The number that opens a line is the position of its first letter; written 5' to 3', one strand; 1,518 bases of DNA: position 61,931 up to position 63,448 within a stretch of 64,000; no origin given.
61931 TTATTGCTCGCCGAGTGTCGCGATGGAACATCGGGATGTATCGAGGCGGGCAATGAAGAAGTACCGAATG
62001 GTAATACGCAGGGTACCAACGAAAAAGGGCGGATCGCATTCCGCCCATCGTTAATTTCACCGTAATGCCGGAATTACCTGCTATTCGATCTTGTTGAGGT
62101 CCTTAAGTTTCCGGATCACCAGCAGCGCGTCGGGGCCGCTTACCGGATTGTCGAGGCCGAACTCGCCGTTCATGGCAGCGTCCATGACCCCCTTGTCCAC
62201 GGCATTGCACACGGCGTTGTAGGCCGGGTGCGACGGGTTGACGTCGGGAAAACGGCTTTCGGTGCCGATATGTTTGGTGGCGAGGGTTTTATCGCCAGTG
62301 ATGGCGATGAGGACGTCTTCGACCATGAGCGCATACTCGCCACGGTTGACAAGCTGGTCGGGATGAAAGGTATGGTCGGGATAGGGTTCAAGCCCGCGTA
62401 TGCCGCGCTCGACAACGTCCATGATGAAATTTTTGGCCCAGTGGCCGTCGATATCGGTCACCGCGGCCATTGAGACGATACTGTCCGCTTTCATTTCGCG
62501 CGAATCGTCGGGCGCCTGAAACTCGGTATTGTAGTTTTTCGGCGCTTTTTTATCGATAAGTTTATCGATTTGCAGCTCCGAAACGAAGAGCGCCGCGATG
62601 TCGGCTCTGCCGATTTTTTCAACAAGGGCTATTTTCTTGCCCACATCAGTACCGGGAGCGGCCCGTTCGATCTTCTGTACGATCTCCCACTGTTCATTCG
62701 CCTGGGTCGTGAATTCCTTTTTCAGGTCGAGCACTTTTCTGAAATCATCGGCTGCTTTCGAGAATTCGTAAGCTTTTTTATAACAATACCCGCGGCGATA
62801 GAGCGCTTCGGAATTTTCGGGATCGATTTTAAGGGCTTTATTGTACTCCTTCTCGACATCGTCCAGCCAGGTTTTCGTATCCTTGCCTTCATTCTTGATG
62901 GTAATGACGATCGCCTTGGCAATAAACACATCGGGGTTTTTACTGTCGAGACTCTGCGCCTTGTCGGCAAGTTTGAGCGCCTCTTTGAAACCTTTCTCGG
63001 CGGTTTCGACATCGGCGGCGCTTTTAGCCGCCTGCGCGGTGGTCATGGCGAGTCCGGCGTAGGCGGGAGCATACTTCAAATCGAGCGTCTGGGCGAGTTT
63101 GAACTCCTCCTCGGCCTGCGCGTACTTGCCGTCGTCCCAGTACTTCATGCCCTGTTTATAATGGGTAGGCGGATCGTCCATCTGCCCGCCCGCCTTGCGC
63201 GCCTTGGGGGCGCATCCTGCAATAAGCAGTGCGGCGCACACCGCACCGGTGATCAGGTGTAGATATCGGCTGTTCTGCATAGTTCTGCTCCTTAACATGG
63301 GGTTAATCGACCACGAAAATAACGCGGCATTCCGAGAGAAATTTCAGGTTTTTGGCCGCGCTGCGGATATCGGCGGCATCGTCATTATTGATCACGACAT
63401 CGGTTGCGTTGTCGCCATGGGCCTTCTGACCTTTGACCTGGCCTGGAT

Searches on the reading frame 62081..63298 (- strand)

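Call 8: search_protein_families(library=pfam, proteins=[window:62081-63298:-], max_evalue=0.001)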
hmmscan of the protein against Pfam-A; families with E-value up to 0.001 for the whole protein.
window:62081-63298:- (405 aa): 7 families
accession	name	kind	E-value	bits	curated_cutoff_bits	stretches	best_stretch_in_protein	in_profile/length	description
PF00395.25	SLH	-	1.6e-12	47.6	20.8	1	281-323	3-44/44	S-layer homology domain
PF07719.23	TPR_2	-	1.3e-10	41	27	1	164-194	2-32/34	Tetratricopeptide repeat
PF00515.34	TPR_1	-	8.1e-09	35.4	27.8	1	164-194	2-32/34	Tetratricopeptide repeat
PF13431.12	TPR_17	-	5.2e-06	26.8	24.4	1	152-181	2-31/34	Tetratricopeptide repeat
PF13414.12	TPR_11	-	9.4e-06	25.7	26.8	1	150-175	15-40/42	TPR repeat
PF13181.12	TPR_8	-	2.6e-05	24.5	25.7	0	164-195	2-33/34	Tetratricopeptide repeat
PF13428.12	TPR_14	-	0.00063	20.6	23.5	0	146-170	18-42/44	Tetratricopeptide repeat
